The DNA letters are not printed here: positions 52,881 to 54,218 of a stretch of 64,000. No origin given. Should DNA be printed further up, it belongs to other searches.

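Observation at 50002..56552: Membrane-anchored metallophosphoesterase translationally coupled inside a TolC-MFP-RND efflux operon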

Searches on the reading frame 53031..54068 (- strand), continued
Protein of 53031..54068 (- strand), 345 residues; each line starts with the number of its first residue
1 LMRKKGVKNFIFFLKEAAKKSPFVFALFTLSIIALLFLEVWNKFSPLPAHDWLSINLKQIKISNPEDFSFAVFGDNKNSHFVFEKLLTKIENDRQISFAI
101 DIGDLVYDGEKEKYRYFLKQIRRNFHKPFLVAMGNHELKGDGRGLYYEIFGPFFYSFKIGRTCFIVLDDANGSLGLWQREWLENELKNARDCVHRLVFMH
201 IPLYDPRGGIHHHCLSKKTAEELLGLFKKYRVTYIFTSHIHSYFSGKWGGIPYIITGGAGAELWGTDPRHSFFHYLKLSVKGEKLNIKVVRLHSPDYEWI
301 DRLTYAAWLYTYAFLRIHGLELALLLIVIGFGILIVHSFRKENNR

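Call 84: search_protein_families(library=ncbifam, proteins=[L098:214-900:+, L098:890-2296:+, L017:8656-9837:+, L017:8060-8659:+, L078:9367-9951:+, L021:2396-3217:+, L013:14026-15411:+, L024:11317-12777:+], max_evalue=0.00001)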
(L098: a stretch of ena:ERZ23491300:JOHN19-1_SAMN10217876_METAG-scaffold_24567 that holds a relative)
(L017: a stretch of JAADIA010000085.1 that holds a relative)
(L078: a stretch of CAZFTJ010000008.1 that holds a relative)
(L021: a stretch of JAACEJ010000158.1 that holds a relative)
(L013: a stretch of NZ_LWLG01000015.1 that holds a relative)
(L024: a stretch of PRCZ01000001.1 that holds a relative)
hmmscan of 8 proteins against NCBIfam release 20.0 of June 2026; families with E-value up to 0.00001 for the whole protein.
L098:214-900:+ (228 aa): 90 families (the best 25 are shown)
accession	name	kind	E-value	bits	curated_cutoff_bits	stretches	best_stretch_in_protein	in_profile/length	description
TIGR01387.1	cztR_silR_copR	subfamily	2.9e-59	200.4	279.2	1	4-224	1-218/218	heavy metal response regulator transcription factor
TIGR02154.1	PhoB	equivalog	5.2e-59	199.3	296.2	1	2-224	3-225/226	phosphate regulon transcriptional regulator PhoB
NF007928.2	PRK10643.1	equivalog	1.6e-56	191.3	330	1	3-224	2-216/216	two-component system response regulator PmrA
NF007346.1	PRK09836.1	equivalog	1.9e-56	191.4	420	1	3-224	2-221/227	copper/silver response regulator transcription factor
NF045944.1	ResRegRpaBCyano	equivalog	1.6e-54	184.7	330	1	5-224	1-227/229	response regulator transcription factor RpaB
NF040689.1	MtrAB_MtrA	equivalog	2e-54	184.3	300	1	4-222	1-216/219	MtrAB system response regulator MtrA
NF045991.1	RespRegCtrARhodob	equivalog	8.9e-53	179.3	350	1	3-226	2-223/224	response regulator transcription factor CtrA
NF012023.0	PRK15479.1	equivalog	2.1e-51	174.6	337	1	3-225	2-218/224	transcriptional regulator TctD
NF007663.1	PRK10336.1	equivalog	3.7e-51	174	345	1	3-226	2-218/219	quorum sensing response regulator transcription factor QseB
NF041733.1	resp_reg_CseB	equivalog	8.1e-51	172.6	350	1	3-224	2-226/228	two-component system response regulator CseB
NF008567.0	PRK11517.1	equivalog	9.5e-51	172.3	353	1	3-225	2-219/223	response regulator transcription factor HprR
NF040534.1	resp_reg_YycF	equivalog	2.2e-50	171.1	340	1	2-226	1-229/231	response regulator YycF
NF041734.1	resp_reg_RppA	equivalog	3.2e-50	170.6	250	1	3-224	2-227/229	two-component system response regulator RppA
NF033117.2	vanR_ACDEGLN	exception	6.3e-50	169.8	350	1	4-224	1-225/226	VanR-ABDEGLN family response regulator transcription factor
NF045914.1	RespRegNblR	equivalog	1.5e-49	168.6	300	1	3-225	8-226/228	response regulator transcription factor NblR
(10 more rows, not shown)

L098:890-2296:+ (468 aa): 85 families (the best 25 are shown)
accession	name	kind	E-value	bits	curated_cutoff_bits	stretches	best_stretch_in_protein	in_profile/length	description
TIGR01386.1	cztS_silS_copS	subfamily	1.2e-56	192.7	292.55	1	8-448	2-454/457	heavy metal sensor histidine kinase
NF046044.1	PnpS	equivalog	3.5e-49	167.8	400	1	269-451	204-390/390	two-component system histidine kinase PnpS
NF033092.0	HK_WalK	equivalog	3e-47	161.5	725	1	258-451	396-593/594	cell wall metabolism sensor histidine kinase WalK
TIGR02966.1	phoR_proteo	equivalog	1.4e-44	152.5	334.2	1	247-449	123-332/333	phosphate regulon sensor histidine kinase PhoR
NF008312.0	PRK11100.1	equivalog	3.5e-43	148.1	356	1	157-453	179-475/477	two-component system sensor histidine kinase CreC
NF041735.1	hist_kin_RppB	equivalog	2.6e-38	132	400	1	236-451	214-438/438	two-component system sensor histidine kinase RppB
NF012163.2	BaeS_SmeS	equivalog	4.7e-38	131.3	500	1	160-443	164-449/457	sensor histidine kinase efflux regulator BaeS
TIGR02956.1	TMAO_torS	equivalog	1.5e-37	129.2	676.5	1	252-461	482-693/967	TMAO reductase system sensor histidine kinase/response regulator TorS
NF045903.1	CuHisKinLciSLeg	equivalog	2.9e-36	125.6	700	1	163-450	68-356/357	copper-responsive two-component system sensor histidine kinase LciS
NF041832.1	near_NosP_CTERM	subfamily_domain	1.5e-35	123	400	1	246-458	15-231/370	NahK/ErcS family hybrid sensor histidine kinase/response regulator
NF040691.1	MtrAB_MtrB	equivalog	1.6e-35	123.1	450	1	137-454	165-494/507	MtrAB system histidine kinase MtrB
NF041947.1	LuxQ_Vibrio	equivalog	7.1e-35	120.1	1200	1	272-456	506-700/843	quorum-sensing autoinducer 2 sensor kinase/phosphatase LuxQ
NF010411.0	PRK13837.1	equivalog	2.7e-34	118.3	647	1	245-458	457-681/828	two-component system VirA-like sensor kinase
NF011874.0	PRK15347.1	equivalog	1.8e-33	115.6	852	1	240-465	404-627/921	two component system sensor kinase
NF041880.1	EPS_EpsF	equivalog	1.9e-33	115.7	900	1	246-451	282-492/492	response regulator EpsF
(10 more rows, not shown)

L017:8656-9837:+ (393 aa): 39 families (the best 25 are shown)
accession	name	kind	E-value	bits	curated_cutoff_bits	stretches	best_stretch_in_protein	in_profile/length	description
TIGR03999.1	thiol_BshA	equivalog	6.4e-37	127.3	273.7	1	18-390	12-374/375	N-acetyl-alpha-D-glucosaminyl L-malate synthase BshA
NF049988.1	MGlcDAGSynMgs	equivalog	4.3e-36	125.1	400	1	6-391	3-389/398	alpha-monoglucosyldiacylglycerol synthase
TIGR04063.1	stp3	hypoth_equivalog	6.9e-35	120.7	442.05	2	184-390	183-396/397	TIGR04063 family PEP-CTERM/XrtA system glycosyltransferase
NF053787.1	GlcN_PG_synth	equivalog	1.3e-33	116.4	480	1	88-390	75-360/361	N-acetylglucosaminyl phosphatidylglycerol synthase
TIGR03449.1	mycothiol_MshA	equivalog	3e-30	105.4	462.5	1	16-390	19-404/406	D-inositol-3-phosphate glycosyltransferase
TIGR03088.1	stp2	hypoth_equivalog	1.1e-26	93.8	409.05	1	184-389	163-373/374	TIGR03088 family PEP-CTERM/XrtA system glycosyltransferase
TIGR02149.1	glgA_Coryne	subfamily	7.5e-25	87.9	302.4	1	4-389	1-390/391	glycogen synthase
NF053513.1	Gtran_IagA_BgsA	equivalog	5.3e-24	84.8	460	1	97-389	45-331/333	LTA glycolipid anchor biosynthesis glycosyltransferase, IagA/BgsA family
TIGR04157.1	glyco_rSAM_CFB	subfamily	6.8e-24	84.6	400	1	141-356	152-367/406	TIGR04157 family glycosyltransferase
NF047684.1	TeichurnBiosyTuaC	equivalog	1.4e-23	83.5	550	1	12-389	9-389/391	teichuronic acid biosynthesis protein TuaC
TIGR04047.1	MSMEG_0565_glyc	hypoth_equivalog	2.7e-22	79.4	259.85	1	12-387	6-372/373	MSMEG_0565 family glycosyltransferase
NF046085.1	XrtY_assoc_Gly1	equivalog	3.5e-22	78.8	400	1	24-391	23-386/387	XrtY-associated glycosyltransferase XYAG1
NF038295.1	EPS_HpsP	equivalog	1.7e-21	76.7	550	1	66-390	65-388/388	hormogonium polysaccharide biosynthesis glycosyltransferase HpsP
NF041876.1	EPS_EpsE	equivalog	2.5e-21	76.4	400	1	176-368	179-374/389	exopolysaccharide biosynthesis GT4 family glycosyltransferase EpsE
NF038229.1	Glyco4_Geo_Pelo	equivalog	5.6e-20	71.6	400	1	84-390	44-337/338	GPMC system family 4 glycosyltransferase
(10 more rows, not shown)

L017:8060-8659:+ (199 aa): 2 families
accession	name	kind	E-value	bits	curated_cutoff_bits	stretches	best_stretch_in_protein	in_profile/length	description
NF052604.1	UndecprPTUtpABac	equivalog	3.1e-15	56.8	250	1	13-196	11-195/198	undecaprenyl phosphate transporter UptA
NF052605.1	UndecprPTUptAStph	equivalog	4e-06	26.9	300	1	36-191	38-194/197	undecaprenyl phosphate transporter UptA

L078:9367-9951:+ (194 aa): 2 families
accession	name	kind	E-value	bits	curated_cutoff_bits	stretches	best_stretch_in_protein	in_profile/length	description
NF008813.0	PRK11837.1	equivalog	7.4e-25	88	229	1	5-168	5-171/202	undecaprenyl-diphosphate phosphatase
NF047884.1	UdeprDiPSep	equivalog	1.6e-13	50.9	250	1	20-164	38-182/188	undecaprenyl-diphosphatase SepP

L021:2396-3217:+ (273 aa): 1 family
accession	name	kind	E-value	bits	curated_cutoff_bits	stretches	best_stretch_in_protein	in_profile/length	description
NF047884.1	UdeprDiPSep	equivalog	5.6e-10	39.4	250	1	82-243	33-187/188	undecaprenyl-diphosphatase SepP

L013:14026-15411:+ (461 aa): 2 families
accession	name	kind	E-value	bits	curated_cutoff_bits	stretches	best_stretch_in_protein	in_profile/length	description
NF009784.2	PRK13279.1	equivalog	6e-24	84.6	567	1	16-359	11-364/539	lipid IV(A) 4-amino-4-deoxy-L-arabinosyltransferase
TIGR03663.1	TIGR03663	subfamily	7.6e-07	28.5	126.25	1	17-193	9-177/435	flippase activity-associated protein Agl23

L024:11317-12777:+ (486 aa): 8 families
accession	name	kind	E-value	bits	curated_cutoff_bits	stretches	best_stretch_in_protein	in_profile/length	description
TIGR04265.1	bac_cardiolipin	equivalog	3.7e-175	583.5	290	1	4-484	4-481/483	cardiolipin synthase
NF009107.0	PRK12452.1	equivalog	6.2e-117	391.4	787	1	9-484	35-507/509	cardiolipin synthase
NF008427.0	PRK11263.1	equivalog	9.4e-55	186.3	281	1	117-477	6-363/409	cardiolipin synthase ClsB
NF010492.0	PRK13912.1-3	equivalog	2.6e-14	53.2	297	1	326-451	39-169/178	nuclease NucT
NF038319.1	DISARM_DrmC_I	equivalog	2.8e-14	53.2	133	1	304-451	74-232/236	DISARM system phospholipase D-like protein DrmC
NF006946.0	PRK09428.1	equivalog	6.6e-11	41.8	314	0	113-181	18-88/451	CDP-diacylglycerol--serine O-phosphatidyltransferase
NF010491.0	PRK13912.1-2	equivalog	6.8e-10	39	225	0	109-245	14-142/180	nuclease NucT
NF010490.0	PRK13912.1-1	equivalog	6.8e-06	26.3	211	0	327-441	36-143/159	nuclease NucT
